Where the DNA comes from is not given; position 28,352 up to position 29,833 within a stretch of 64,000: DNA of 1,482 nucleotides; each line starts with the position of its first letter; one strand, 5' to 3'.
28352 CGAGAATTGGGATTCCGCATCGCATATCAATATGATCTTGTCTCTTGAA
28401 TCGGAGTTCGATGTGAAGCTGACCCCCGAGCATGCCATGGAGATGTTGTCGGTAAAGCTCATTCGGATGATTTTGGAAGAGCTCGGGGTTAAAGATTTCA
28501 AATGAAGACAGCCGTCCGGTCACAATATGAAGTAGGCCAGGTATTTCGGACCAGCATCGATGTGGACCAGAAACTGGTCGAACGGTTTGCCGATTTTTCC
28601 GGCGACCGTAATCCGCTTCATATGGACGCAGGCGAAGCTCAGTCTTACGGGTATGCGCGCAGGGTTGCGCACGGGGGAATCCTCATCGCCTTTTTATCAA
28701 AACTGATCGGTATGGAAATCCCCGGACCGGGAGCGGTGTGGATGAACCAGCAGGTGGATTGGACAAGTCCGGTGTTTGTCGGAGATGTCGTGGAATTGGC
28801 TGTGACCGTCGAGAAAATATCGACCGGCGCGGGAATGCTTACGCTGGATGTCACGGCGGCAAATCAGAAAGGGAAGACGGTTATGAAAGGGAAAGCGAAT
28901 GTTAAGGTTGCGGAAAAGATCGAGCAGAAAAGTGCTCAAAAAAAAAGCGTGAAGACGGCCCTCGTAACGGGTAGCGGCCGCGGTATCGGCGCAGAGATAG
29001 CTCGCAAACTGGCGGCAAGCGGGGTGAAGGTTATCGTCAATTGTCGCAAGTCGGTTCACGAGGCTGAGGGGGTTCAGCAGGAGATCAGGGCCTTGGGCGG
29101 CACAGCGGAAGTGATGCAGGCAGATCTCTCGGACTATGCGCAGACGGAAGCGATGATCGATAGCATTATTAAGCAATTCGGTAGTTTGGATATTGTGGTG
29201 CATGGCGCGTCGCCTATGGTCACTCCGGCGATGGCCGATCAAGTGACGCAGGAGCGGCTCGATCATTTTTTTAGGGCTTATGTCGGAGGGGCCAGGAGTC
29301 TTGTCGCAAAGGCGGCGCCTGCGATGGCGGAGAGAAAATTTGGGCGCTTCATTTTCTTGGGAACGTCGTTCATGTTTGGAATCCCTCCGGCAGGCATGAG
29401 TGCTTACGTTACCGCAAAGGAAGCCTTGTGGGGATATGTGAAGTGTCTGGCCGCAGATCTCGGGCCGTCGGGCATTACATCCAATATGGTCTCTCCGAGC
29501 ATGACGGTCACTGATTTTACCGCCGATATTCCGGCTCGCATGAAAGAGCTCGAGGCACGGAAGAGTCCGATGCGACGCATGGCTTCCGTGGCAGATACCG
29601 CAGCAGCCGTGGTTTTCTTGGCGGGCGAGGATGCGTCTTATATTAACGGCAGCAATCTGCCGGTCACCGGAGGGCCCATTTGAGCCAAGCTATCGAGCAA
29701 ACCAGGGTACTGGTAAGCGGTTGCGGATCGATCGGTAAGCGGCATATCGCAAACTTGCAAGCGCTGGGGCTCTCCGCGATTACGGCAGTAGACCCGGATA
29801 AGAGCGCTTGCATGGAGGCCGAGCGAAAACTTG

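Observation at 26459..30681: FkbH/ACP/dehydratase-reductase/oxidoreductase cassette inserted between pseI and pseF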

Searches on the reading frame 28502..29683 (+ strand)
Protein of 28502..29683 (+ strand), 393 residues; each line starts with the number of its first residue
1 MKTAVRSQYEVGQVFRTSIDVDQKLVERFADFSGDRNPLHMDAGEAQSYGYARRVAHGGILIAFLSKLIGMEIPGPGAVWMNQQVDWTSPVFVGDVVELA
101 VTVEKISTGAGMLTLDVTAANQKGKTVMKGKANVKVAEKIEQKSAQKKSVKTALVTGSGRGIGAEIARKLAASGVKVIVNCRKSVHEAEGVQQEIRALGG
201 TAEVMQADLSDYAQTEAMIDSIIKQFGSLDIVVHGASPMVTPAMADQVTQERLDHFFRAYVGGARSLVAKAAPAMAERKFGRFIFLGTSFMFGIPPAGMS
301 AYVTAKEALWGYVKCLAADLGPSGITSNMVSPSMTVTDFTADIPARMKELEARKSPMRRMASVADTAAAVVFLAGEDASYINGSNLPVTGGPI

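Call 4: search_protein_families(library=pfam, proteins=[window:28502-29683:+], max_evalue=0.01)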
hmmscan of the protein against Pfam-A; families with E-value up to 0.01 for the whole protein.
window:28502-29683:+ (393 aa): 7 families
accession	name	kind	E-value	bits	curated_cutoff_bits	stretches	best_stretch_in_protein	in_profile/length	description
PF13561.12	adh_short_C2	-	3e-42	145.3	27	1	160-391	6-234/236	Enoyl-(Acyl carrier protein) reductase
PF00106.31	adh_short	-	1.6e-37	129.3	26.6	1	151-345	1-192/195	short chain dehydrogenase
PF01575.25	MaoC_dehydratas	-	1.8e-15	57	27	1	12-109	7-107/123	MaoC like domain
PF08659.16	KR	-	1.1e-13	51.9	22.6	1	152-272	2-124/180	KR domain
PF13452.11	FAS1_DH_region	-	1e-07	32.6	22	1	17-129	10-131/132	FAS1-like, dehydratase domain region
PF01370.27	Epimerase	-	2.7e-07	30.7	20.9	1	153-333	1-176/240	NAD dependent epimerase/dehydratase family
PF02826.25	2-Hacid_dh_C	-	0.0018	18.1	25.1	1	139-220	25-110/178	D-isomer specific 2-hydroxyacid dehydrogenase, NAD binding domain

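Call 6: search_protein_families(library=ncbifam, proteins=[window:28502-29683:+], max_evalue=0.001)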
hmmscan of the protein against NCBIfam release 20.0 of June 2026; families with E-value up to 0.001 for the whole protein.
window:28502-29683:+ (393 aa): 227 families (the best 25 are shown)
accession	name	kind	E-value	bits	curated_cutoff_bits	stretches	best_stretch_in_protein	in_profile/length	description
NF005559.1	PRK07231.1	subfamily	7e-44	150.2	215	1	151-391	5-246/249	glucose 1-dehydrogenase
TIGR01830.1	3oxo_ACP_reduc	equivalog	1.7e-43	149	297.75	1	153-391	1-237/239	3-oxoacyl-[acyl-carrier-protein] reductase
NF004778.0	PRK06124.1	equivalog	3e-43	148.1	303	1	150-391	11-251/256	SDR family oxidoreductase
NF009466.0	PRK12826.1-2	subfamily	4.2e-43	147.6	222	1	151-391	4-243/248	3-oxoacyl-ACP reductase FabG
NF004198.0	PRK05653.1-3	equivalog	9.5e-43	146.4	296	1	147-391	4-245/248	3-oxoacyl-ACP reductase FabG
NF006393.0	PRK08642.1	equivalog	2.4e-41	141.9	292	1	148-391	4-250/254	3-oxoacyl-ACP reductase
TIGR01829.1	AcAcCoA_reduct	subfamily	2.2e-40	138.9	302.1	1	151-391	1-239/242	acetoacetyl-CoA reductase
NF052558.1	MBtsdlDhBudC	equivalog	3.6e-40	138.1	270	1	151-391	4-240/250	meso-2,3-butanediol dehydrogenase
NF005873.0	PRK07814.1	equivalog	2e-39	135.6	346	1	151-391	11-250/263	SDR family oxidoreductase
NF009468.0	PRK12826.1-4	equivalog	2.1e-39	135.7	318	1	149-392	6-247/256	SDR family oxidoreductase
NF009384.0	PRK12743.1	equivalog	3e-39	134.8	264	1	147-391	3-246/258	SDR family oxidoreductase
NF047420.2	EF_P_mod_YmfI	equivalog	3.7e-39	134.8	238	1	152-391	1-234/236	elongation factor P 5-aminopentanone reductase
NF004200.0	PRK05653.1-5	equivalog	1.2e-37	129.8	273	1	151-391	3-240/242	3-oxoacyl-ACP reductase FabG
NF005681.0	PRK07478.1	subfamily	2.9e-37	128.4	267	1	150-391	6-248/254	SDR family oxidoreductase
NF004202.0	PRK05653.2-2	equivalog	3.2e-37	128.5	333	1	150-393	7-248/259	3-oxoacyl-ACP reductase FabG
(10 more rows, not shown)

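Call 16: find_encoding_contigs(protein=window:28502-29683:+, flank=10000, max_places=6)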
Protein window:28502-29683:+ (393 aa): no gene with exactly this product is on record in the collection.

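Call 46: search_solved_structures(query=window:28502-29683:+, max_evalue=1e-10)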
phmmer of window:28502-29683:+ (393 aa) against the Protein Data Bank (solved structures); distinct sequences matched with E-value up to 1e-10: 429 (the best 60 are shown).
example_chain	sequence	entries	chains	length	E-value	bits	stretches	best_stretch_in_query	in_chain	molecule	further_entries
3osu_A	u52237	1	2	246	1.9e-36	129.7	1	148-391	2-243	3-oxoacyl-[acyl-carrier-protein] reductase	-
3sj7_A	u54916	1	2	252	2.8e-36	129.1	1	150-391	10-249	3-oxoacyl-(Acyl-carrier-protein) reductase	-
5u2w_A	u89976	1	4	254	4e-36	128.6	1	150-391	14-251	Short chain dehydrogenase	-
2et6_A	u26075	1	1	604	2.1e-31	113.1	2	151-341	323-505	(3R)-hydroxyacyl-CoA dehydrogenase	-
6j7h_A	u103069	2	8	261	1.2e-29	107.2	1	145-391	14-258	Blue fluorescent protein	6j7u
4m8s_A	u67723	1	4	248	2e-29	106.5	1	144-392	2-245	Putative 3-oxoacyl-[acyl-carrier protein] reductase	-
3wtb_A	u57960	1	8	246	6.9e-29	104.8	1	151-392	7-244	Putative oxidoreductase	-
2hq1_A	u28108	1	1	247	8.6e-29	104.5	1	150-391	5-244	Glucose/ribitol dehydrogenase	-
3woh_A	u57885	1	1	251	2.4e-28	103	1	149-391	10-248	SiaM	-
3is3_A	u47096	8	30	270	4.1e-28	102.2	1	150-391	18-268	17beta-hydroxysteroid dehydrogenase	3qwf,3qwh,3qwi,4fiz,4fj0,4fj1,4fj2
4dml_A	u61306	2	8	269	4.6e-28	102.1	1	150-391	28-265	3-oxoacyl-[acyl-carrier-protein] reductase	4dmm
3u5t_A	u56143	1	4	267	7.7e-28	101.3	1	148-392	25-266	3-oxoacyl-[acyl-carrier-protein] reductase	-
5ovj_A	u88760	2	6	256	1e-27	100.9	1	151-391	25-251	3-oxoacyl-[acyl-carrier-protein] reductase FabG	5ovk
1uzm_A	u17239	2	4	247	1.1e-27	100.8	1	151-391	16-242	3-OXOACYL-[ACYL-CARRIER PROTEIN] REDUCTASE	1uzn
5ovl_A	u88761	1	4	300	1.2e-27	100.7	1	151-391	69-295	3-oxoacyl-[acyl-carrier-protein] reductase FabG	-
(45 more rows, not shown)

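Call 60: search_dna_similar(query=window:28502-29683:+, collection=plasmids, mode=protein, max_evalue=1e-10, max_rows=40)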
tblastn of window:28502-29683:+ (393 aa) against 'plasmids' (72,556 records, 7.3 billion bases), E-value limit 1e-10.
Records with a match: 3748; places in all: 10565; records where one place covers at least 80% of the query: 115.
Best place of each record, by identity: <60% 3748.
By first word of the organism name: Rhizobium 554; Streptomyces 229; Sinorhizobium 191; Agrobacterium 190; Pantoea 158; Ralstonia 137; Pseudosulfitobacter 121; Bacillus 101; Rhodococcus 87; Klebsiella 82; and 358 more.
By predicted mobility (MOB-suite, as given by PLSDB): non-mobilizable 2166; conjugative 950; mobilizable 632.
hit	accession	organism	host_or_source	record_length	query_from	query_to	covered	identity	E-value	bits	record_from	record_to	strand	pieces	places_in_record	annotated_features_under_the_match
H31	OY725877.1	Subdoligranulum variabile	-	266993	18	391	91%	31.0%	3e-26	189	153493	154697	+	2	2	none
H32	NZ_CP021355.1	Rhodococcus oxybenzonivorans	river sediment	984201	1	391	96%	28.7%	2e-14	105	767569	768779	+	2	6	SDR family oxidoreductase | MaoC/PaaZ C-terminal domain-containing protein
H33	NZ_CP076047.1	Rhodococcus sp. USK10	-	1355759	9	391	94%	28.9%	6e-20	124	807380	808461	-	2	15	record has no annotation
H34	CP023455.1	Rhodobacteraceae bacterium QY30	whole organism,paddy soil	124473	32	393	92%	29.3%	4e-22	105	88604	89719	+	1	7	record has no annotation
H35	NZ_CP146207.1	Sinorhizobium meliloti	-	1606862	4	391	94%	28.7%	1e-20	126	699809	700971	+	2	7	none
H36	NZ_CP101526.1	Burkholderia arboris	mixed culture,soil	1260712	32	391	92%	28.8%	4e-30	129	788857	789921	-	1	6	none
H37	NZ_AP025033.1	Aureimonas sp. SA4125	-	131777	29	391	87%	30.1%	4e-19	121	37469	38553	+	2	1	SDR family NAD(P)-dependent oxidoreductase | MaoC/PaaZ C-terminal domain-containing protein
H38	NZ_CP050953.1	Rhodococcus sp. DMU1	cell culture,activated sludge in our lab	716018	9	393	95%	27.4%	2e-18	118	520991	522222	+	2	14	SDR family NAD(P)-dependent oxidoreductase | MaoC/PaaZ C-terminal domain-containing protein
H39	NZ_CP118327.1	Rhodococcus sp. DK17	pure culture,crude oil-contaminated soil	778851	20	391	91%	28.5%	4e-17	114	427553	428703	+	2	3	SDR family oxidoreductase | MaoC/PaaZ C-terminal domain-containing protein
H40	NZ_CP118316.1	Rhodococcus sp. DK180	pure culture,crude oil-contaminated soil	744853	20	391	91%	28.5%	4e-17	114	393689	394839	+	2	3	SDR family oxidoreductase | MaoC/PaaZ C-terminal domain-containing protein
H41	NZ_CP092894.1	Agrobacterium tumefaciens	soil,soil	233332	16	391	94%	27.4%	6e-20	124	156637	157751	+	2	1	SDR family oxidoreductase | MaoC/PaaZ C-terminal domain-containing protein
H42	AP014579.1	Burkholderia sp. RPE67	Riptortus pedestris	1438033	32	391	92%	28.1%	8e-26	117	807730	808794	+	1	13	3-oxoacyl-[acyl-carrier-protein] reductase | maoC: MaoC domain protein dehydratase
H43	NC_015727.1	Cupriavidus necator N-1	soil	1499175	21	391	91%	27.9%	3e-12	97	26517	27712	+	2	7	record has no annotation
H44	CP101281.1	Burkholderia sp. FXe9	bacteria,soil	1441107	32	391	92%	27.6%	3e-28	124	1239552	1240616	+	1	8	fabG: 3-oxoacyl-ACP reductase FabG | 3-alpha,7-alpha, 12-alpha-trihydroxy-5-beta-cholest-24-enoyl-CoA ...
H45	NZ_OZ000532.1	Shinella sp. WSC3-e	-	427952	36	391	91%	27.9%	6e-11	72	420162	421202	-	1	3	kduD: 2-dehydro-3-deoxy-D-gluconate 5-dehydrogenase KduD | kduI: 5-dehydro-4-deoxy-D-glucuronate isomerase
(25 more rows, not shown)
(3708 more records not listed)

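Call 63: find_related_loci(query=A2, collection=metagenome_contigs, flank=10000)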
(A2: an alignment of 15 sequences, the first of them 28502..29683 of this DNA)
Query A2 (393 aa) in metagenome_contigs; peptide patterns used: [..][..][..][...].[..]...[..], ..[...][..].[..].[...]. (x = any residue, [..] = any of these).
600 stretches matched a pattern (row limit reached: there are more); 528 encode a relative of the query (tblastn E <= 1e-3); the best 80 are kept; 80 distinct loci.
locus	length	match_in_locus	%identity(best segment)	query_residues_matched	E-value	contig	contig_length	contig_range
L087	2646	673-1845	49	4-393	3e-131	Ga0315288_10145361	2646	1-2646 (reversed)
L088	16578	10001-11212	43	8-393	6e-114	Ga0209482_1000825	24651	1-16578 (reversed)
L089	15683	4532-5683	41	10-391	5e-86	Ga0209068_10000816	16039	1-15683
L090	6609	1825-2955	37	13-391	6e-79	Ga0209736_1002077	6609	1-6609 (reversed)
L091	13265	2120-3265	37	11-391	3e-77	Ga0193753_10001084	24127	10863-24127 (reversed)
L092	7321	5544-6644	36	26-391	2e-74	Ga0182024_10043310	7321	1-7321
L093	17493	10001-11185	36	7-393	9e-68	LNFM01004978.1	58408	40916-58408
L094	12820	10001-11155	35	11-393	2e-63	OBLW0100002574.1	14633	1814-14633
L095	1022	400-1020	52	6-211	1e-68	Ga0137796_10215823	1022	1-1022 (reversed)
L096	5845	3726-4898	31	21-391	1e-62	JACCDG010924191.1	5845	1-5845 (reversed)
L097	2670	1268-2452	35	8-393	4e-62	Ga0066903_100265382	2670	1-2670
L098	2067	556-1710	33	10-393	3e-62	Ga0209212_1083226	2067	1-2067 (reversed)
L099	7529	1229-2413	33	8-393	1e-54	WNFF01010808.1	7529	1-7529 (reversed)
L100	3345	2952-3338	59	12-140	6e-48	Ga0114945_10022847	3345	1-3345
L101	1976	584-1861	28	12-391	8e-43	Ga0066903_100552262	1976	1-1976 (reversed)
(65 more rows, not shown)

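Call 68: search_protein_families(library=pfam, proteins=[L088:23-670:+, L088:658-1680:+, L088:1686-2447:+, L088:3761-4645:+, L088:5696-6355:+, L088:6406-7455:+, L088:11279-13183:+, L088:13170-15068:+, L088:15055-16512:+], max_evalue=0.0001)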
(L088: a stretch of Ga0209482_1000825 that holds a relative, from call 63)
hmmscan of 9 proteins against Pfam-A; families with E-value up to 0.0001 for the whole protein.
L088:23-670:+ (215 aa): 1 family
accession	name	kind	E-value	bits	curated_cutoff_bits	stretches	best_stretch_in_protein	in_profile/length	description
PF00248.27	Aldo_ket_red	-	9e-21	74.6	24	1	9-199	81-280/291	Aldo/keto reductase family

L088:658-1680:+ (340 aa): 2 families
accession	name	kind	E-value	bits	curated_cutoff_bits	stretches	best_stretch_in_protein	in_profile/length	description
PF03102.20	NeuB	-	4e-30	105.5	22.1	1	31-261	2-238/241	NeuB family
PF08666.17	SAF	-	7.8e-07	30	21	1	285-338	4-61/63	SAF domain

L088:1686-2447:+ (253 aa): 1 family
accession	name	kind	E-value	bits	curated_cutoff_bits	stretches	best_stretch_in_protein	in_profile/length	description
PF02348.25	CTP_transf_3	-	1.3e-05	25.6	22.6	1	15-203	7-198/217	Cytidylyltransferase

L088:3761-4645:+ (294 aa): 6 families
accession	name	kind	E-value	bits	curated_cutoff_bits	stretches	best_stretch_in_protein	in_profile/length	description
PF04321.23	RmlD_sub_bind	-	8.1e-55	186.4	27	1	1-286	1-280/287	RmlD substrate binding domain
PF01370.27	Epimerase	-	3e-19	69.8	20.9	1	5-151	3-158/240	NAD dependent epimerase/dehydratase family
PF16363.11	GDP_Man_Dehyd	-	2.6e-12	47.3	27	1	31-148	38-166/332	GDP-mannose 4,6 dehydratase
PF02719.21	Polysacc_synt_2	-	7.8e-08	32.3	20.2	1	43-151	59-154/293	Polysaccharide biosynthesis protein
PF07993.18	NAD_binding_4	-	2.5e-07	30.6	20.1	0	63-162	90-209/258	Male sterility protein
PF01073.25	3Beta_HSD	-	9.1e-07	28.6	22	1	5-151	2-162/280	3-beta hydroxysteroid dehydrogenase/isomerase family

L088:5696-6355:+ (219 aa): 1 family
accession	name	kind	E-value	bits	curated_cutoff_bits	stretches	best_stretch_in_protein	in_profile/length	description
PF00535.33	Glycos_transf_2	-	6.1e-17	62.5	23.3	1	8-115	2-117/168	Glycosyl transferase family 2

L088:6406-7455:+ (349 aa): 5 families
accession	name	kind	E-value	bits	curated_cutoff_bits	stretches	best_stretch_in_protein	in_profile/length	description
PF13489.12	Methyltransf_23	-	2.3e-15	57.1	27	1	135-285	19-163/164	Methyltransferase domain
PF08241.18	Methyltransf_11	-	5.5e-09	37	21.2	1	143-226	1-84/95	Methyltransferase domain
PF13847.12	Methyltransf_31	-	1.6e-08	34.8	27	1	139-250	4-122/145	Methyltransferase domain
PF08242.18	Methyltransf_12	-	2.9e-07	31.6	30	1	143-227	1-90/98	Methyltransferase domain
PF13649.12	Methyltransf_25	-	7.2e-05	23.8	27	0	143-225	2-89/97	Methyltransferase domain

L088:11279-13183:+ (634 aa): 0 families

L088:13170-15068:+ (632 aa): 0 families

L088:15055-16512:+ (485 aa): 3 families
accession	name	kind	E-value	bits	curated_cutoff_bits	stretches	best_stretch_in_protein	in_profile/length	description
PF13440.11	Polysacc_synt_3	-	1.1e-10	41.7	23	1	37-331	8-292/293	Polysaccharide biosynthesis protein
PF01943.22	Polysacc_synt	-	1.4e-08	35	28.2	1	8-267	3-259/274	Polysaccharide biosynthesis protein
PF01554.23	MatE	-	6.9e-06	26.3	24.9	1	234-378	14-159/161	MatE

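Call 83: find_homologous_proteins(query=window:28502-29683:+, max_evalue=1e-40)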
Query window:28502-29683:+ (393 aa): 151 proteins with E <= 1e-40 among 8000 candidates; the best 120 are listed.
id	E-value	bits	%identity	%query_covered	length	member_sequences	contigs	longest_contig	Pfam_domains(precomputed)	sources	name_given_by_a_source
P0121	1.4e-251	852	100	100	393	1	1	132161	PF08659.17,PF13452.12,PF13561.13,PF01575.26,PF00106.32,PF01370.28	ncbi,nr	ncbi:MAG: SDR family oxidoreductase [Candidatus Omnitrophota bacterium]|nr:SDR family oxidoreductase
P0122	1.7e-153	530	60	98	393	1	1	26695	PF08659.17,PF13452.12,PF13561.13,PF01575.26,PF00106.32,PF01370.28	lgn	-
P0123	3.8e-153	528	60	99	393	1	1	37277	PF08659.17,PF13452.12,PF13561.13,PF01575.26,PF00106.32,PF01370.28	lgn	-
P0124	1.4e-145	504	58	99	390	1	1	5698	PF08659.17,PF13452.12,PF13561.13,PF01575.26,PF00106.32,PF01370.28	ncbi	-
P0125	1.4e-144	500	57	98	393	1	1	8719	PF08659.17,PF13452.12,PF16363.12,PF13561.13,PF01575.26,PF00106.32,PF01370.28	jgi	jgi:3-oxoacyl-[acyl-carrier protein] reductase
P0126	2.9e-144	499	58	99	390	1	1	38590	PF08659.17,PF13452.12,PF13561.13,PF01575.26,PF00106.32,PF01370.28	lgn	-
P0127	3.2e-144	499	60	95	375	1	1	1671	PF08659.17,PF13452.12,PF13561.13,PF01575.26,PF00106.32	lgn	-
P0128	4.9e-144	498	57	98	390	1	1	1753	PF08659.17,PF13452.12,PF13561.13,PF01575.26,PF00106.32,PF01370.28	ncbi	-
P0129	3.7e-143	496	58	99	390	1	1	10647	PF08659.17,PF13452.12,PF13561.13,PF01575.26,PF00106.32,PF01370.28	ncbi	-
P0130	5.8e-142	492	58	97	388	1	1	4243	PF08659.17,PF13452.12,PF13561.13,PF01575.26,PF23441.1,PF00106.32,PF01370.28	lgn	-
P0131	7.4e-142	491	59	98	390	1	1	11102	PF08659.17,PF13452.12,PF13561.13,PF01575.26,PF00106.32,PF01370.28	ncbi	ncbi:SDR family oxidoreductase [Chloroflexota bacterium]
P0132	3.2e-138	479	57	99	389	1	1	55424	PF08659.17,PF13452.12,PF13561.13,PF01575.26,PF00106.32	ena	-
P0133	3.6e-138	479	55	98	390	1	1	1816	PF08659.17,PF13452.12,PF13561.13,PF01575.26,PF00106.32,PF01370.28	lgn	-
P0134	5.6e-138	478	55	98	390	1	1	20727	PF08659.17,PF13452.12,PF16363.12,PF13561.13,PF01575.26,PF00106.32,PF01370.28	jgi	jgi:3-oxoacyl-[acyl-carrier protein] reductase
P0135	1.3e-137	477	56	98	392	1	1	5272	PF08659.17,PF13452.12,PF16363.12,PF13561.13,PF01575.26,PF00106.32,PF01370.28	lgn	-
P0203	1.8e-108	381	46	98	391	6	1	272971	PF08659.17,PF13452.12,PF13561.13,PF01575.26,PF00106.32,PF01370.28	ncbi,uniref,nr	ncbi:SDR family oxidoreductase [Prosthecobacter dejongeii]|uniref:3-oxoacyl-[acyl-carrier protein] r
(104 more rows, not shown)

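Call 84: find_encoding_contigs(protein=P0203, flank=10000, max_places=1)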
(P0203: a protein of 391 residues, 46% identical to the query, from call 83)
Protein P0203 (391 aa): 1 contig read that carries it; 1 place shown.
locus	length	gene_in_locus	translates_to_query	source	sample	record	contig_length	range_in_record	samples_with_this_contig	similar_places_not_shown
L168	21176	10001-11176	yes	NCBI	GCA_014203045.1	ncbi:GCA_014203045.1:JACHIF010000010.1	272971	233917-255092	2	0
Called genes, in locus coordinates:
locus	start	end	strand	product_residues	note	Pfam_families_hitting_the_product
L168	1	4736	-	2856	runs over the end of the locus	PF00082:Peptidase_S8, PF25390:WD40_RLD, PF00415:RCC1, PF13540:RCC1_2, PF13540:RCC1_2, PF00415:RCC1, PF13540:RCC1_2, PF25390:WD40_RLD, +17 more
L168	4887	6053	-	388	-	PF00155:Aminotran_1_2, PF01041:DegT_DnrJ_EryC1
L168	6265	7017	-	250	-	PF00106:adh_short, PF08659:KR, PF13561:adh_short_C2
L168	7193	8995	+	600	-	PF21211:FkbH_N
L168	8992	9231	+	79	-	-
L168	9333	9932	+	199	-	PF00132:Hexapep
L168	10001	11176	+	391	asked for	PF01575:MaoC_dehydratas, PF13452:FAS1_DH_region (weak), PF00106:adh_short, PF01370:Epimerase, PF08659:KR, PF13561:adh_short_C2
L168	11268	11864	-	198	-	PF02482:Ribosomal_S30AE, PF16321:Ribosom_S30AE_C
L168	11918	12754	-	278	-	PF00005:ABC_tran, PF13304:AAA_21 (faint)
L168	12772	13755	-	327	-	PF03968:LptD_N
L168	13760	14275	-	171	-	-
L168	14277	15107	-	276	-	PF00793:DAHP_synth_1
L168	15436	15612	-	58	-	-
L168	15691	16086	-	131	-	-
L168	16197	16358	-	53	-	-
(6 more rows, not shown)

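Call 85: find_encoding_contigs(protein=P0123, flank=10000, max_places=1)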
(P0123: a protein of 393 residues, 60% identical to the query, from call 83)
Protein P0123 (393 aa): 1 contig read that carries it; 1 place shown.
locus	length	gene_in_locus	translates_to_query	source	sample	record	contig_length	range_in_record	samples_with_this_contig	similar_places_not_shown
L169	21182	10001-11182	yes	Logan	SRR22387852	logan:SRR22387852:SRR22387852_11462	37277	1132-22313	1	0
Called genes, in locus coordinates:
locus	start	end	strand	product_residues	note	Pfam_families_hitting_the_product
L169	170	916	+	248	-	PF00535:Glycos_transf_2, PF13641:Glyco_tranf_2_3 (faint)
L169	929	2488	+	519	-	PF13231:PMT_2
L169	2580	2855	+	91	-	PF12728:HTH_17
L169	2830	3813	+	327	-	PF01370:Epimerase, PF02719:Polysacc_synt_2, PF04321:RmlD_sub_bind, PF05368:NmrA (weak), PF01073:3Beta_HSD, PF07993:NAD_binding_4 (faint), PF13460:NAD_binding_10, PF16363:GDP_Man_Dehyd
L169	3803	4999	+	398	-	PF01041:DegT_DnrJ_EryC1, PF00155:Aminotran_1_2, PF01053:Cys_Met_Meta_PP, PF01212:Beta_elim_lyase (weak)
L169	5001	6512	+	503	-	PF04101:Glyco_tran_28_C (weak), PF13302:Acetyltransf_3, PF00583:Acetyltransf_1, PF13523:Acetyltransf_8 (weak), PF13508:Acetyltransf_7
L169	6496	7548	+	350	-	PF03102:NeuB, PF08666:SAF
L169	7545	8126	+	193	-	PF13302:Acetyltransf_3, PF13523:Acetyltransf_8 (weak)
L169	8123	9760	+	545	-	PF21211:FkbH_N, PF12689:Acid_PPase (faint)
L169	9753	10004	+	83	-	-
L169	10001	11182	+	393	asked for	PF01575:MaoC_dehydratas, PF13452:FAS1_DH_region, PF00106:adh_short, PF01370:Epimerase (weak), PF08659:KR, PF13561:adh_short_C2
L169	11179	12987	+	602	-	PF01408:GFO_IDH_MocA, PF22725:GFO_IDH_MocA_C3, PF02894:GFO_IDH_MocA_C, PF02348:CTP_transf_3, PF12804:NTP_transf_3 (weak)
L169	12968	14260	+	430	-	PF00202:Aminotran_3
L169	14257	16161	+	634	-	PF05159:Capsule_synth (faint)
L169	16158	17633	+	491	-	PF13440:Polysacc_synt_3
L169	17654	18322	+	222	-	PF01209:Ubie_methyltran, PF13489:Methyltransf_23, PF13847:Methyltransf_31, PF08241:Methyltransf_11, PF08242:Methyltransf_12, PF13649:Methyltransf_25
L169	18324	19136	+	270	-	PF01066:CDP-OH_P_transf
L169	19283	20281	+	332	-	PF01073:3Beta_HSD, PF01370:Epimerase, PF02719:Polysacc_synt_2, PF04321:RmlD_sub_bind, PF05368:NmrA (weak), PF13460:NAD_binding_10, PF16363:GDP_Man_Dehyd, PF07993:NAD_binding_4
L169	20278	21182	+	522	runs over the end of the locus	PF01467:CTP_transf_like, PF00294:PfkB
